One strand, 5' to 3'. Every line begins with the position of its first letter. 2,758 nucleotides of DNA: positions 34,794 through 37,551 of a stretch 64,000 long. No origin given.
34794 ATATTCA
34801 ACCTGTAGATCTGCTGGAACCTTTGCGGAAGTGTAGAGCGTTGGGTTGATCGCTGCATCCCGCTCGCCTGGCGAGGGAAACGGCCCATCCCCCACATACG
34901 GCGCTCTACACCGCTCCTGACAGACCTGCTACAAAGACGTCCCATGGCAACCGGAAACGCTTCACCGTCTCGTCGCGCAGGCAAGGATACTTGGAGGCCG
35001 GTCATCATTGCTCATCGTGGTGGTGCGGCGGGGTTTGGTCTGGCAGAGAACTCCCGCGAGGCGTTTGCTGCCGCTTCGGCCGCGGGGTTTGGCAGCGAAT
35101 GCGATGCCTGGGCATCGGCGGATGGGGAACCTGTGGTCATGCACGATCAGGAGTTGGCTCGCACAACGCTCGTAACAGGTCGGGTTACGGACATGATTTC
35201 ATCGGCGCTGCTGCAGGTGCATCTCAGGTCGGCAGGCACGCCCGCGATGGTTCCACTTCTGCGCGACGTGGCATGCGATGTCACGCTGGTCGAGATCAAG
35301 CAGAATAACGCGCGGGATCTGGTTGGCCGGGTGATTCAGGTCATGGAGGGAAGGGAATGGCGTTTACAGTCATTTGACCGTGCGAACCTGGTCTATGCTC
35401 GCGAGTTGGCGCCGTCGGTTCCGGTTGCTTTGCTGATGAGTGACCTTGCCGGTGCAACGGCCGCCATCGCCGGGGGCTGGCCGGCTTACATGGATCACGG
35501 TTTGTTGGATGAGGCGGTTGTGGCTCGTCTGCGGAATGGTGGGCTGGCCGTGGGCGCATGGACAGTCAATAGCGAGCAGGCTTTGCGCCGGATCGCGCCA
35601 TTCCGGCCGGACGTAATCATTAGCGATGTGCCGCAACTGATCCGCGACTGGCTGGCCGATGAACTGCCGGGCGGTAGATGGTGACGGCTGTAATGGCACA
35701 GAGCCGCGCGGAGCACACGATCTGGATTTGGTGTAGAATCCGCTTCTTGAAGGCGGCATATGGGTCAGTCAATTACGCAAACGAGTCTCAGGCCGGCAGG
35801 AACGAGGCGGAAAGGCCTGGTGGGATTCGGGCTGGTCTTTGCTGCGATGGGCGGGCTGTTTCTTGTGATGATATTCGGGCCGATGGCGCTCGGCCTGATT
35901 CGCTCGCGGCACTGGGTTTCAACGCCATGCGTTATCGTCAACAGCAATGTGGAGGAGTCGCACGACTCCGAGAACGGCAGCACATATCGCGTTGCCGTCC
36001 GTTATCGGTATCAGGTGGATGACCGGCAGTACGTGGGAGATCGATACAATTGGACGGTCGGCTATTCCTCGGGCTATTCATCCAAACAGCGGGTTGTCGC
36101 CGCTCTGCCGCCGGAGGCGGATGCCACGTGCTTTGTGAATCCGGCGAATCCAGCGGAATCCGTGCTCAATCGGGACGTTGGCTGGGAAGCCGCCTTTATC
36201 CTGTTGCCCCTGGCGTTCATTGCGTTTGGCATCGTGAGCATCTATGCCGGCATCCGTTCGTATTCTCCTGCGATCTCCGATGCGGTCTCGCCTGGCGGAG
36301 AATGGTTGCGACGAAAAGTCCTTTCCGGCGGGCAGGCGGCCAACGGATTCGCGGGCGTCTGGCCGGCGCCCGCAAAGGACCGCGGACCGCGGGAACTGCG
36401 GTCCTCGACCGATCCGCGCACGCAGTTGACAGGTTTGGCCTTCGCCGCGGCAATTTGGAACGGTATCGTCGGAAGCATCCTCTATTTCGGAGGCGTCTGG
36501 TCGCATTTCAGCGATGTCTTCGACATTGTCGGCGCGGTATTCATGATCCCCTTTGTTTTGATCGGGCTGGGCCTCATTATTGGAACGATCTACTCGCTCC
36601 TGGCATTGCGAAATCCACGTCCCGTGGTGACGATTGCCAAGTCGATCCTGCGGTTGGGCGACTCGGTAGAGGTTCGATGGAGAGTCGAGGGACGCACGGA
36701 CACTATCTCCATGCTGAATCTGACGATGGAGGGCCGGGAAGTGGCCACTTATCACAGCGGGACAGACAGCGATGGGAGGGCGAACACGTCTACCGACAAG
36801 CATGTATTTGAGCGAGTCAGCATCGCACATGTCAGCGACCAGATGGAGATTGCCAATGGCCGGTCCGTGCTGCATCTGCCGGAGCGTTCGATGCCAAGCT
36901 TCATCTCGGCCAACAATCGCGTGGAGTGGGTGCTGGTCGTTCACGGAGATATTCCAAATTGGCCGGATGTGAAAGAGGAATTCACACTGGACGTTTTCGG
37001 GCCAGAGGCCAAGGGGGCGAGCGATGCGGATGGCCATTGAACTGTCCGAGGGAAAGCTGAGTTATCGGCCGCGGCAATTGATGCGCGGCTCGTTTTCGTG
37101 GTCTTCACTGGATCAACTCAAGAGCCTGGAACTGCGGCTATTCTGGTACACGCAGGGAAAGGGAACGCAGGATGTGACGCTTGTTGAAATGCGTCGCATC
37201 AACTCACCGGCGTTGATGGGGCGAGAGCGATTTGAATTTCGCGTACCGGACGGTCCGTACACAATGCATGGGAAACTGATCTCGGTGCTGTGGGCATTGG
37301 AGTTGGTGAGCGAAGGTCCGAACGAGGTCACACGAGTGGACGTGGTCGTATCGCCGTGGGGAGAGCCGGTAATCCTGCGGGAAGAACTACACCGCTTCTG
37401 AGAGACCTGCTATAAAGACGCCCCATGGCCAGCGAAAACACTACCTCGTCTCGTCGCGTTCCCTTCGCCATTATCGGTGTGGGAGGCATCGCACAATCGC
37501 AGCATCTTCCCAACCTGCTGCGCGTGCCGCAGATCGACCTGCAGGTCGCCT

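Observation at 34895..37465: Two different genes share a conserved ~70-nt module containing their start codon and first 12 codons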

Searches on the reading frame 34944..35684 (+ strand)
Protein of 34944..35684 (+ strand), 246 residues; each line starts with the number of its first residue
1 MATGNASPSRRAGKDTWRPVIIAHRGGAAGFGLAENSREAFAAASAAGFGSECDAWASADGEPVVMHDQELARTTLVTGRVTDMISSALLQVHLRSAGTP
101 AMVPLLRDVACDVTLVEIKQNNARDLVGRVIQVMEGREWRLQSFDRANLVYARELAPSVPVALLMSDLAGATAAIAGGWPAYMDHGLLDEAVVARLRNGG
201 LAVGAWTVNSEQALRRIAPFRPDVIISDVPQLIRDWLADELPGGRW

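Call 10: search_protein_families(library=pfam, proteins=[window:34944-35684:+], max_evalue=0.01)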
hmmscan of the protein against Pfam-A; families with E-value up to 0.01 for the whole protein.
window:34944-35684:+ (246 aa): 1 family
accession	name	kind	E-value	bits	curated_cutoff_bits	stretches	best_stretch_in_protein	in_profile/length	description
PF03009.23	GDPD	-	6.7e-23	82.5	23.6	1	24-231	1-243/244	Glycerophosphoryl diester phosphodiesterase family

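Call 12: find_encoding_contigs(protein=window:34944-35684:+, flank=10000, max_places=6)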
Protein window:34944-35684:+ (246 aa): 6 contigs read that carry it; 5 places shown.
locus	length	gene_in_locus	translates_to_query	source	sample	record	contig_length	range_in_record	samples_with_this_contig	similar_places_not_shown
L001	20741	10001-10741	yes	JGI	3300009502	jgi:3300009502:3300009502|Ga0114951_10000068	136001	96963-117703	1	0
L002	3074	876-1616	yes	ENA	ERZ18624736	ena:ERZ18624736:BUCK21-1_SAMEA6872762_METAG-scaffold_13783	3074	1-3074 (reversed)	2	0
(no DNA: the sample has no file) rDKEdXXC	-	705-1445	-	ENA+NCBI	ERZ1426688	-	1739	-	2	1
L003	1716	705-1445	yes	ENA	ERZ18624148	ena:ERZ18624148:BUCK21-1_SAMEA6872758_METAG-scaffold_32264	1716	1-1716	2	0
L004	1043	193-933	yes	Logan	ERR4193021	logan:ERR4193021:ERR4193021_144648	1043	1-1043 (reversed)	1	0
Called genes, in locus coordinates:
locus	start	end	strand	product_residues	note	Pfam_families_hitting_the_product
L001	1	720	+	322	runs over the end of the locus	PF13646:HEAT_2 (faint)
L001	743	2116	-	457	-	PF00072:Response_reg, PF00158:Sigma54_activat, PF14532:Sigma54_activ_2, PF07724:AAA_2 (weak), PF00004:AAA (weak), PF07728:AAA_5 (weak), PF25601:AAA_lid_14, PF02954:HTH_8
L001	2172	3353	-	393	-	PF03065:Glyco_hydro_57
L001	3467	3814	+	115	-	-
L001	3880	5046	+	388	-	PF08125:Mannitol_dh_C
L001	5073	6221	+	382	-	PF00294:PfkB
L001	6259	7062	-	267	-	PF04909:Amidohydro_2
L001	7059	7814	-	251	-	PF04909:Amidohydro_2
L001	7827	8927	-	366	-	PF01408:GFO_IDH_MocA, PF02894:GFO_IDH_MocA_C (weak), PF22725:GFO_IDH_MocA_C3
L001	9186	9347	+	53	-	-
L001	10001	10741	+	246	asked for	PF03009:GDPD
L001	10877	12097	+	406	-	PF12158:DUF3592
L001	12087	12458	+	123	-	-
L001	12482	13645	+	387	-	PF01408:GFO_IDH_MocA, PF22725:GFO_IDH_MocA_C3 (faint)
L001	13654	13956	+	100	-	-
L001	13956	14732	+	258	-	PF13847:Methyltransf_31, PF08241:Methyltransf_11, PF08242:Methyltransf_12 (weak), PF13649:Methyltransf_25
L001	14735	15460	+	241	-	PF04029:2-ph_phosp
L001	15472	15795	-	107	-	PF06155:GBBH-like_N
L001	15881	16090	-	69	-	-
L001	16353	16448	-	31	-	-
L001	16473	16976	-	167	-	-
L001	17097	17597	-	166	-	PF07885:Ion_trans_2 (weak)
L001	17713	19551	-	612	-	PF01145:Band_7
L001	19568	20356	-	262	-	-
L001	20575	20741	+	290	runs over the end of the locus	PF00528:BPD_transp_1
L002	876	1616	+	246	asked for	PF03009:GDPD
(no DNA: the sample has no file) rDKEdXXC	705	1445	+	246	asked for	PF03009:GDPD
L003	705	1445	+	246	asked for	PF03009:GDPD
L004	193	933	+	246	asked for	PF03009:GDPD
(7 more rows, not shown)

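Call 18: find_homologous_proteins(query=window:34944-35684:+, max_evalue=1e-10)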
Query window:34944-35684:+ (246 aa): 20 proteins with E <= 1e-10 among 7161 candidates.
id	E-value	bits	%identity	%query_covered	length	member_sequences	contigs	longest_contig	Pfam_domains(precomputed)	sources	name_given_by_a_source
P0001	7.5e-112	391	100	74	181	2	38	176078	PF03009.24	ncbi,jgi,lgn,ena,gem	-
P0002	7.5e-95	335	87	74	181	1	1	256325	PF03009.24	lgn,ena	-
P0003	9.8e-94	331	69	90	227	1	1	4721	PF03009.24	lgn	-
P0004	5.6e-67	244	58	88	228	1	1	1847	PF03009.24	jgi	-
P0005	8.9e-65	237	55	90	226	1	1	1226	PF03009.24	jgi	jgi:glycerophosphoryl diester phosphodiesterase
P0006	1.9e-64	236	51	92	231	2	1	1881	PF03009.24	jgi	jgi:glycerophosphoryl diester phosphodiesterase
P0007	1.8e-63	232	52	90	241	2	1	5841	PF03009.24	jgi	jgi:glycerophosphoryl diester phosphodiesterase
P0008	1.8e-63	232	54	90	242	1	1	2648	PF03009.24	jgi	jgi:glycerophosphoryl diester phosphodiesterase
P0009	1.9e-61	226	48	90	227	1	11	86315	PF03009.24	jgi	jgi:glycerophosphoryl diester phosphodiesterase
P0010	1.3e-58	216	50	90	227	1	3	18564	PF03009.24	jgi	jgi:glycerophosphoryl diester phosphodiesterase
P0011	4.0e-57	212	48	92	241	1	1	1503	PF03009.24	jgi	jgi:glycerophosphoryl diester phosphodiesterase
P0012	3.7e-56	208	51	89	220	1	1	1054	PF03009.24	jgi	jgi:glycerophosphoryl diester phosphodiesterase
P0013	6.2e-55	204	48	92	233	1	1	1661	PF03009.24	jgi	jgi:glycerophosphoryl diester phosphodiesterase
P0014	9.7e-54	200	48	95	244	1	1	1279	PF03009.24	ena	-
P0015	9.7e-54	200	50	86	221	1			PF03009.24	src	-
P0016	6.9e-49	185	48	92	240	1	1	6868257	PF03009.24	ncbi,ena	-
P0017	1.5e-47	180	45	92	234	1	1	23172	PF03009.24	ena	-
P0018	7.6e-26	109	40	90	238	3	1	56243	PF13653.13,PF03009.24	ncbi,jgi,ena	-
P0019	1.0e-11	63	29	88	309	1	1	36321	PF03009.24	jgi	jgi:glycerophosphoryl diester phosphodiesterase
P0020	3.3e-11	61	36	90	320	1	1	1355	PF13653.13,PF03009.24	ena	-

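Call 22: find_encoding_contigs(protein=P0003, flank=10000, max_places=4)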
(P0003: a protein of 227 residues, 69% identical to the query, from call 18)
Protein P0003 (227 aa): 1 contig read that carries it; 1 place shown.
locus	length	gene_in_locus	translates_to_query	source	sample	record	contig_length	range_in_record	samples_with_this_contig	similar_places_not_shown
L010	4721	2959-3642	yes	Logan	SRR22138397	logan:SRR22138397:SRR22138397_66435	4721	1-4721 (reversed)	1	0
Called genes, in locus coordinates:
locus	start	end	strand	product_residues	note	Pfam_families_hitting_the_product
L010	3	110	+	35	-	?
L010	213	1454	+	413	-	PF01743:PolyA_pol, PF12627:PolyA_pol_RNAbd, PF13735:tRNA_NucTran2_2 (weak)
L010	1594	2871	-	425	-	PF03663:Glyco_hydro_76 (faint), PF07221:GlcNAc_2-epim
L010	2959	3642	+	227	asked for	PF03009:GDPD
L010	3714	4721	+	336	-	?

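Call 46: find_encoding_contigs(protein=P0146, flank=6000, max_places=3)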
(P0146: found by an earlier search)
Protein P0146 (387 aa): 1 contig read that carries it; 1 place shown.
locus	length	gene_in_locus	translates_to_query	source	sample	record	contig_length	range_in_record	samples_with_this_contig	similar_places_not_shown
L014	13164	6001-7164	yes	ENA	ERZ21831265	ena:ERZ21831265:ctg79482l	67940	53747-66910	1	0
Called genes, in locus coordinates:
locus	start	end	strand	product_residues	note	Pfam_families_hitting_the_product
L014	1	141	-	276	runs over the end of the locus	PF08125:Mannitol_dh_C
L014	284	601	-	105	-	-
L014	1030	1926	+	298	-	PF03065:Glyco_hydro_57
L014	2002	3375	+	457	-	PF00072:Response_reg, PF00158:Sigma54_activat, PF14532:Sigma54_activ_2, PF07724:AAA_2 (weak), PF00004:AAA (weak), PF07728:AAA_5, PF25601:AAA_lid_14, PF02954:HTH_8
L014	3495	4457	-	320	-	PF13646:HEAT_2 (weak)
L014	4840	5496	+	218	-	PF00702:Hydrolase, PF13419:HAD_2, PF13242:Hydrolase_like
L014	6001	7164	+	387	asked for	PF01408:GFO_IDH_MocA, PF22725:GFO_IDH_MocA_C3 (faint)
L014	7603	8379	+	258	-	PF13847:Methyltransf_31 (weak), PF08241:Methyltransf_11, PF13649:Methyltransf_25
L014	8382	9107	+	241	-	PF04029:2-ph_phosp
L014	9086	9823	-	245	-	PF02633:Creatininase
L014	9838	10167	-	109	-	PF06155:GBBH-like_N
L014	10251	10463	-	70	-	-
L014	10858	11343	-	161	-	-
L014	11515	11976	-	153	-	PF07885:Ion_trans_2 (weak)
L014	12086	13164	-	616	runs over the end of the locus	PF01145:Band_7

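Call 47: find_encoding_contigs(protein=P0144, flank=6000, max_places=3)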
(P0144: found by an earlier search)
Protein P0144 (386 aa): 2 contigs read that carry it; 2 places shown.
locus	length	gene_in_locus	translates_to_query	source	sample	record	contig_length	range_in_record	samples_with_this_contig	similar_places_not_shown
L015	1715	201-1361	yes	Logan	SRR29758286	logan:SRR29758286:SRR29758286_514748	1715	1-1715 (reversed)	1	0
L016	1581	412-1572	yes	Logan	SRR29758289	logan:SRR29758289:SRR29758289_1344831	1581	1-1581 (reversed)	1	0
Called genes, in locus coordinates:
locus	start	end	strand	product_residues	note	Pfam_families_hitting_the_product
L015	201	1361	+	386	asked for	PF01408:GFO_IDH_MocA, PF22725:GFO_IDH_MocA_C3 (faint)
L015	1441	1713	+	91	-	?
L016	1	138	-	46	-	?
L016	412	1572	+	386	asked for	PF01408:GFO_IDH_MocA, PF22725:GFO_IDH_MocA_C3 (faint)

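Call 57: search_protein_families(library=ncbifam, proteins=[window:34944-35684:+], max_evalue=1)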
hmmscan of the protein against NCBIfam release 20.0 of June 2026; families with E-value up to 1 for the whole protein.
window:34944-35684:+ (246 aa): 4 families
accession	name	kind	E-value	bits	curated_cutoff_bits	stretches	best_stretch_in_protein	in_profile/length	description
NF006989.0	PRK09454.1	equivalog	9.3e-21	74.3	264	1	19-235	10-246/251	glycerophosphodiester phosphodiesterase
NF053857.1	LysphglycPlipDStph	equivalog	5.4e-05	22.6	450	1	18-86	45-112/305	lysophosphatidylglycerol phospholipase D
NF008354.0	PRK11143.1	equivalog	0.00061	18.8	254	1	15-80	27-91/359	glycerophosphodiester phosphodiesterase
NF041304.3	AvrBs2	equivalog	0.0022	16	1000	1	21-75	271-327/716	type III secretion system effector avirulence protein AvrBs2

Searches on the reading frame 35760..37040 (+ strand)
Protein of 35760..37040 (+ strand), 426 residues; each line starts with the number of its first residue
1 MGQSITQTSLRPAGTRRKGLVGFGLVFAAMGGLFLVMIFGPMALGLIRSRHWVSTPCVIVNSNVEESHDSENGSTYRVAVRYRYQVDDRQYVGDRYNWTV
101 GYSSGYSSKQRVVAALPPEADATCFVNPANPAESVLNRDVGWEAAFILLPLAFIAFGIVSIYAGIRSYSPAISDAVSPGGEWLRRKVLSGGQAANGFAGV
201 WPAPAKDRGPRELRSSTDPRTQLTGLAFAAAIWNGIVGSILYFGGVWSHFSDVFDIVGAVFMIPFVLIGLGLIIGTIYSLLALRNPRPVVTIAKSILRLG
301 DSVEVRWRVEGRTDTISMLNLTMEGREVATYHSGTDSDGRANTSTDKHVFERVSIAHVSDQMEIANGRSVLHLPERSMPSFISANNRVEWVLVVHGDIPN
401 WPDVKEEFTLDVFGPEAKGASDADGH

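Call 10: search_protein_families(library=pfam, proteins=[window:35760-37040:+], max_evalue=0.01)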
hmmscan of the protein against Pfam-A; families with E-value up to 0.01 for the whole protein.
window:35760-37040:+ (426 aa): 2 families
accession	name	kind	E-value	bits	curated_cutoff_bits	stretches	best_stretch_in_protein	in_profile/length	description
PF12158.14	DUF3592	-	1.2e-14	55.2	25.3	1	55-139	1-82/84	Domain of unknown function (DUF3592)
PF07235.16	DUF1427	-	0.0043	17.4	27.1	0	268-290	7-29/84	Protein of unknown function (DUF1427)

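Call 57: search_protein_families(library=ncbifam, proteins=[window:35760-37040:+], max_evalue=1)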
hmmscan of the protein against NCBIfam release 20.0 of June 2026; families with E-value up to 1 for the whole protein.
window:35760-37040:+ (426 aa): 0 families

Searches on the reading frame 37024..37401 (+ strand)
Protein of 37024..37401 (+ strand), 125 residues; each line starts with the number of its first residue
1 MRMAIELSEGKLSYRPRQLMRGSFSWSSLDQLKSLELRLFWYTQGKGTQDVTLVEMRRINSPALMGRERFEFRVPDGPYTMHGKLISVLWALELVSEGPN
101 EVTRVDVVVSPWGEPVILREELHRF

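Call 10: search_protein_families(library=pfam, proteins=[window:37024-37401:+], max_evalue=0.01)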
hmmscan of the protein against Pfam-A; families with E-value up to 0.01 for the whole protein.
window:37024-37401:+ (125 aa): 0 families

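Call 57: search_protein_families(library=ncbifam, proteins=[window:37024-37401:+], max_evalue=1)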
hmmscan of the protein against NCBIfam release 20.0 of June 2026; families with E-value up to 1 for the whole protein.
window:37024-37401:+ (125 aa): 0 families
